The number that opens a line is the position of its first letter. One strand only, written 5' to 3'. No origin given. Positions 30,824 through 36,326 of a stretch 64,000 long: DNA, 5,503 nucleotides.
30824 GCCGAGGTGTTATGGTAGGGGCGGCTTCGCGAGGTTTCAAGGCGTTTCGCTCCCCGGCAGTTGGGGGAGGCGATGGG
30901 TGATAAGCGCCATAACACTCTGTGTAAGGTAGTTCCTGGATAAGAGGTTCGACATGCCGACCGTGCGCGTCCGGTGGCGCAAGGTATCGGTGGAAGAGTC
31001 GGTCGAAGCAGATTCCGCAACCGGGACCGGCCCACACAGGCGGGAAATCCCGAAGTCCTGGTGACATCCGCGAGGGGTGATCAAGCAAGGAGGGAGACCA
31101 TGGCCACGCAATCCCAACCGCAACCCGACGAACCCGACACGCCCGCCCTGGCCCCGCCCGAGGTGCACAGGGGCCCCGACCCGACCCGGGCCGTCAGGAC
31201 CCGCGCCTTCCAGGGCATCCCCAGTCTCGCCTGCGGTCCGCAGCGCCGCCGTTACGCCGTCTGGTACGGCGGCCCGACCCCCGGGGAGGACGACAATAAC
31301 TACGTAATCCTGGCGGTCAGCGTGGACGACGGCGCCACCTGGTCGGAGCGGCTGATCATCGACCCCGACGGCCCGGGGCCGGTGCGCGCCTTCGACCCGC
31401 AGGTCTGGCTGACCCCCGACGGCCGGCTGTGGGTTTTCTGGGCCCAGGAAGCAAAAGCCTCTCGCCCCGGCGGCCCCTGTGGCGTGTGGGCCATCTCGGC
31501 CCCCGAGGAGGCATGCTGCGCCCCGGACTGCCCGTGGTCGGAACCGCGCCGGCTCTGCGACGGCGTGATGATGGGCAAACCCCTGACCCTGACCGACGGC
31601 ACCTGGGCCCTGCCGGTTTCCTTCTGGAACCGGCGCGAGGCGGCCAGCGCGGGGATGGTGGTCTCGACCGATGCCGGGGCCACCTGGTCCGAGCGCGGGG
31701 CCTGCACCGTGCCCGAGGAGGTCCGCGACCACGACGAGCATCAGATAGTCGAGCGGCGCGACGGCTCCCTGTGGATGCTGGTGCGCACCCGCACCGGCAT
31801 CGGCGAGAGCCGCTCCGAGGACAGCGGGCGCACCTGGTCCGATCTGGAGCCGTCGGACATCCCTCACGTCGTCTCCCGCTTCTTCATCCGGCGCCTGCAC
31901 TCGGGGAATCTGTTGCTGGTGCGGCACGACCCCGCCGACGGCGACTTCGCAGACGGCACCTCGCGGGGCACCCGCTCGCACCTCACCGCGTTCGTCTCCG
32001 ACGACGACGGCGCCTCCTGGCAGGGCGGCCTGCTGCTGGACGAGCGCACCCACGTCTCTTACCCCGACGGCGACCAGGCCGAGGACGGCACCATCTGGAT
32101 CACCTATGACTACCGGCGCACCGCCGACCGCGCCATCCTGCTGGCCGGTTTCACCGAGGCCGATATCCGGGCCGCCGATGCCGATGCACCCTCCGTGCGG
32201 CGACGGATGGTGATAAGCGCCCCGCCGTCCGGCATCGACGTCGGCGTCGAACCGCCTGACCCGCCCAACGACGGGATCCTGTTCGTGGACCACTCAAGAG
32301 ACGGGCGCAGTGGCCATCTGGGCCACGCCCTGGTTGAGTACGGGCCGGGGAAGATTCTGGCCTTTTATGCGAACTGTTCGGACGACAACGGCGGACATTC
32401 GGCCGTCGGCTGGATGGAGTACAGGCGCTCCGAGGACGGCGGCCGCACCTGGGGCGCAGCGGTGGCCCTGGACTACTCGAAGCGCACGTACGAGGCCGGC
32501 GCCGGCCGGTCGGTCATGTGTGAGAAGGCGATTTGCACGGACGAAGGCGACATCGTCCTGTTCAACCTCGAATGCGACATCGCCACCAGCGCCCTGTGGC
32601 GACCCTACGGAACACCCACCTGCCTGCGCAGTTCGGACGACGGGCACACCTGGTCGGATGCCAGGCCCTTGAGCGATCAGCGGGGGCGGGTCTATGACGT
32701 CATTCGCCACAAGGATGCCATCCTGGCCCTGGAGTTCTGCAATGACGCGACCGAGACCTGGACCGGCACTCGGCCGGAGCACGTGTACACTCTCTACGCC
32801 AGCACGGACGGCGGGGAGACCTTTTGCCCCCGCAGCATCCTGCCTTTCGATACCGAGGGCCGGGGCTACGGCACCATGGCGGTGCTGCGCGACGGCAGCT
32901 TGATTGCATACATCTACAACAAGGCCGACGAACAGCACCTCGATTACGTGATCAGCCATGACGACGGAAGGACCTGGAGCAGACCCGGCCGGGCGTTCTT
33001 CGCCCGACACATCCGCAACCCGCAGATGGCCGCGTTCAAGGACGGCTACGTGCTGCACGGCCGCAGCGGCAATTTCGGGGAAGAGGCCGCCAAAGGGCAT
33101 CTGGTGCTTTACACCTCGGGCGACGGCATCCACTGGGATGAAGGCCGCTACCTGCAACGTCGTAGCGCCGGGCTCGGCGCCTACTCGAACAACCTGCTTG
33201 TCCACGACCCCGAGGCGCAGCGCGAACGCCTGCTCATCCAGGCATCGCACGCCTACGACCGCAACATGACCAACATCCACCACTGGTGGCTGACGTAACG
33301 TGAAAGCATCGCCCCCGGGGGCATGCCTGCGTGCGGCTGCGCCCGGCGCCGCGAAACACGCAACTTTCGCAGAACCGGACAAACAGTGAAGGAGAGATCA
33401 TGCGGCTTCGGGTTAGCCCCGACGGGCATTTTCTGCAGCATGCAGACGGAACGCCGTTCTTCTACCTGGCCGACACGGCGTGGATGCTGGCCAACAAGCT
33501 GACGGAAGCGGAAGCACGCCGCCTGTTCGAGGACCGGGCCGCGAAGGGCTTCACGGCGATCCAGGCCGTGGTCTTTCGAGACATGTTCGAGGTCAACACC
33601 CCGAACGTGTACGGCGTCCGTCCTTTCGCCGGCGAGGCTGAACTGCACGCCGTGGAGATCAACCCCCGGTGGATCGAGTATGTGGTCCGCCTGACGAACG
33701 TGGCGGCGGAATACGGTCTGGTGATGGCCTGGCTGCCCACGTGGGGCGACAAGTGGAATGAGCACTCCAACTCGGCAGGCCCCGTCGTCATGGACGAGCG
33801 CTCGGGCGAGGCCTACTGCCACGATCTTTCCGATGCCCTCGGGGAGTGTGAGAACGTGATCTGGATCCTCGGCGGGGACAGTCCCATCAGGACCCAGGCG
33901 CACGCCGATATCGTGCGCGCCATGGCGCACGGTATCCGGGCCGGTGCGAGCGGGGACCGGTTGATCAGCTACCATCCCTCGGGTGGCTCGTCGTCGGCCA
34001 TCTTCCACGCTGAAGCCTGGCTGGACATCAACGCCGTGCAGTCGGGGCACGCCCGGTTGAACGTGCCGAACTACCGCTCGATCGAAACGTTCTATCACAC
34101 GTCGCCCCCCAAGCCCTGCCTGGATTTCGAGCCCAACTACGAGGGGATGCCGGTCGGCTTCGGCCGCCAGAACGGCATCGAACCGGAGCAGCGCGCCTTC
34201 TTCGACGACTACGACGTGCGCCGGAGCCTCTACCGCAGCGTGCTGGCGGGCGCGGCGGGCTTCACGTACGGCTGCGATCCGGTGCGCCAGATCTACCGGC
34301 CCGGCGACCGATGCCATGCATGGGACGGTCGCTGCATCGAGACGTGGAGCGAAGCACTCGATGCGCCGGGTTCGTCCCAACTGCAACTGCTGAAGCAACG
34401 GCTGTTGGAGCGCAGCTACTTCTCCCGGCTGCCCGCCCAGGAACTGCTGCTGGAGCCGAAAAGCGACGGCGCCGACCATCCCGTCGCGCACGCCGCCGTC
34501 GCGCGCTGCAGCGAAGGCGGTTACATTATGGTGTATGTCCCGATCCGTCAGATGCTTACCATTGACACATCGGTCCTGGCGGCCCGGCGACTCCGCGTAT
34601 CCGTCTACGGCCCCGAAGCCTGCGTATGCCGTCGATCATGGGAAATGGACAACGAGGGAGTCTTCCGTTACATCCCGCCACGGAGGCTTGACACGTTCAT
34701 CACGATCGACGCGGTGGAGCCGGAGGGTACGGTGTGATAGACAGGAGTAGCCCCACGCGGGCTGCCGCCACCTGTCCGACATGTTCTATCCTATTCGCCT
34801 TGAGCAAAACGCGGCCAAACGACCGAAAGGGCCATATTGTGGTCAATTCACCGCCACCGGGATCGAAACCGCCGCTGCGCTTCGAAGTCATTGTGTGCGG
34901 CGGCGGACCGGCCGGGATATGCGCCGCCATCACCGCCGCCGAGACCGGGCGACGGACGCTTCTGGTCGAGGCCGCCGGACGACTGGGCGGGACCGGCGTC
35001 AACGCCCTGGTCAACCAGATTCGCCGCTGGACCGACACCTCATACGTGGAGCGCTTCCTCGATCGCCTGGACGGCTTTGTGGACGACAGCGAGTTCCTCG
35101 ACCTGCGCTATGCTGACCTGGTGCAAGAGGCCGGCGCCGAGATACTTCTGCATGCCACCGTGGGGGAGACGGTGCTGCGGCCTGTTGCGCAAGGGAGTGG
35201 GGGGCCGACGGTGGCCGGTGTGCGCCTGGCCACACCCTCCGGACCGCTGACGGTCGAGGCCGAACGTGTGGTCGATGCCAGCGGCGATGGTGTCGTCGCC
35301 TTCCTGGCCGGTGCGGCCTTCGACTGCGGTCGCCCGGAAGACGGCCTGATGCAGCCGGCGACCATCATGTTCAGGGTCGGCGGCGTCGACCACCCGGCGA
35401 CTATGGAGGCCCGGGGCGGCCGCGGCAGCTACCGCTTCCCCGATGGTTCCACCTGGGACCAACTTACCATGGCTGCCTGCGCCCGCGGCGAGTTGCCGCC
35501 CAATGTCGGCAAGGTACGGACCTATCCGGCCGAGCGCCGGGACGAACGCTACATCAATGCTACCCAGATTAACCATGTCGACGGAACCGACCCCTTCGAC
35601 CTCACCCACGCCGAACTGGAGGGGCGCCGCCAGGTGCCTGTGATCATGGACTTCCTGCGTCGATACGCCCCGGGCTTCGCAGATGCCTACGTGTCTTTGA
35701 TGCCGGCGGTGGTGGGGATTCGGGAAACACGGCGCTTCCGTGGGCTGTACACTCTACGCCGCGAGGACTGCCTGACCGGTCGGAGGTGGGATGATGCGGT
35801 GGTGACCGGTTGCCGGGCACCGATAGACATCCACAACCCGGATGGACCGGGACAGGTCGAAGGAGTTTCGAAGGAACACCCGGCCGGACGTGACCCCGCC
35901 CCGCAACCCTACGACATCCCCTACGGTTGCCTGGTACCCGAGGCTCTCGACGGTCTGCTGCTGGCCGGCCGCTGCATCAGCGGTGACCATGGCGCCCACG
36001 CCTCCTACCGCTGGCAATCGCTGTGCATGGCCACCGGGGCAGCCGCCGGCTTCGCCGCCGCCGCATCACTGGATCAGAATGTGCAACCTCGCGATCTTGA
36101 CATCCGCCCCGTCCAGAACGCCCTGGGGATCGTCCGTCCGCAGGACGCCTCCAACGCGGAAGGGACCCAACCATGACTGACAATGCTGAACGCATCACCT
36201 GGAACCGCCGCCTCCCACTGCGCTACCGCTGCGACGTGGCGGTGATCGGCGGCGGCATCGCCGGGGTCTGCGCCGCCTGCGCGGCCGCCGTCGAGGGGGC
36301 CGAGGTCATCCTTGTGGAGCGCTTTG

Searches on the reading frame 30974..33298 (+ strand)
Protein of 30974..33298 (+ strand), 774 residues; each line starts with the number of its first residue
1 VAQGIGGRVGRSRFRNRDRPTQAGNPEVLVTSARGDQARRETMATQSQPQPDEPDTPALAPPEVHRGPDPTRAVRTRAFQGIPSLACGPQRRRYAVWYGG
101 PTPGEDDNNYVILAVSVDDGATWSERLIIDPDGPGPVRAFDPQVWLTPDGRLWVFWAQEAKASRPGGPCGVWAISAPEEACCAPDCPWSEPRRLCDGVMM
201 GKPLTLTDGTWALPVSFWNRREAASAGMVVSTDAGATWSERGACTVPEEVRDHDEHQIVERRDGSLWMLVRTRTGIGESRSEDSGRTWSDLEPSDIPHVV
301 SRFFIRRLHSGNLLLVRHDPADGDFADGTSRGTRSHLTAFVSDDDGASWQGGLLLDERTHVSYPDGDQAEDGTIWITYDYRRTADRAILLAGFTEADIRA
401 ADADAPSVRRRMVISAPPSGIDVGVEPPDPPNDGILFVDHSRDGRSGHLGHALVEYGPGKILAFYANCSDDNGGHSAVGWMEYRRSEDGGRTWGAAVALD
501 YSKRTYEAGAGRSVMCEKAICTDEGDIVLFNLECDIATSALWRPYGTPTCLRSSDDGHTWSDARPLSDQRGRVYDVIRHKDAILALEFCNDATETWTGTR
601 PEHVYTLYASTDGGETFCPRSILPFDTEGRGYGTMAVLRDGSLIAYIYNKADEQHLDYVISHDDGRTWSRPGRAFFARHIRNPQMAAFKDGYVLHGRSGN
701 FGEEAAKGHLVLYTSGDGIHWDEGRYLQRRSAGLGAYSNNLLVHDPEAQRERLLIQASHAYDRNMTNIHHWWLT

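Call 7: search_protein_families(library=pfam, proteins=[window:30974-33298:+], max_evalue=0.01)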
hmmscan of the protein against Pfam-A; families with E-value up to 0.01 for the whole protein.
window:30974-33298:+ (774 aa): 7 families
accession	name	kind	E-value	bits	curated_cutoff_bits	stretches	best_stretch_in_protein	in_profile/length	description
PF13088.12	BNR_2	-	1.3e-40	139.9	31.4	3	94-375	4-276/277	BNR repeat-like domain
PF02012.26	BNR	-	2.4e-08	33.2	27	0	660-670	2-12/12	BNR/Asp-box repeat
PF15902.12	Sortilin-Vps10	-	2.4e-07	30.3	33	0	552-669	5-110/446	Sortilin, neurotensin receptor 3,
PF13859.12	BNR_3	-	4.8e-05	23.3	27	1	201-290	126-212/308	BNR repeat-like domain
PF00251.26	Glyco_hydro_32N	-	5.4e-05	23.3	22.1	0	633-731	72-179/307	Glycosyl hydrolases family 32 N-terminal domain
PF04616.20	Glyco_hydro_43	-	0.00014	21.8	32.2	0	104-162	90-144/288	Glycosyl hydrolases family 43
PF24067.1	Beta-prop_BT_1020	-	0.0019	18.3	27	0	682-724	52-94/236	BT_1020-like, N-terminal beta propeller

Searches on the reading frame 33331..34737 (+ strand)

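Call 7: search_protein_families(library=pfam, proteins=[window:33331-34737:+], max_evalue=0.01)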
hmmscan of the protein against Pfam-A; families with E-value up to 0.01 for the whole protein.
window:33331-34737:+ (468 aa): 2 families
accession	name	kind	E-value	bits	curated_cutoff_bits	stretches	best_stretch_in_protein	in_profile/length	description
PF13204.13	Apiosidase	-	2.7e-86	290.5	26.5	1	30-364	2-319/320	Apiosidase-like, catalytic domain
PF12904.13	Collagen_bind_2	-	0.00012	22.3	22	1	368-451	2-79/92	Putative collagen-binding domain of a collagenase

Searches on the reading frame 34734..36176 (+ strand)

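Call 7: search_protein_families(library=pfam, proteins=[window:34734-36176:+], max_evalue=0.01)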
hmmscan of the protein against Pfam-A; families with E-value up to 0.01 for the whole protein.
window:34734-36176:+ (480 aa): 7 families
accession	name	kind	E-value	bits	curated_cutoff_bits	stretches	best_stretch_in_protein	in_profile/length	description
PF12831.13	FAD_oxidored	-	8e-98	328.9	27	1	51-464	1-416/416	FAD dependent oxidoreductase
PF00890.30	FAD_binding_2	-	2e-06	27.7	20.4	1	52-89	2-39/414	FAD binding domain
PF03486.20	HI0933_like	-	1.3e-05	25.2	50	1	51-85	2-36/244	HI0933-like protein Rossmann domain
PF13450.12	NAD_binding_8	-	5.8e-05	23.7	21.9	1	55-87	2-34/68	NAD(P)-binding Rossmann-like domain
PF01134.28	GIDA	-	0.00021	20.9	22.1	1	51-80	1-31/391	Glucose inhibited division protein A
PF07992.20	Pyr_redox_2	-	0.00027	20.9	26.1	1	51-84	2-35/291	Pyridine nucleotide-disulphide oxidoreductase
PF01266.30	DAO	-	0.0051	16.8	27.9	0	52-88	2-40/353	FAD dependent oxidoreductase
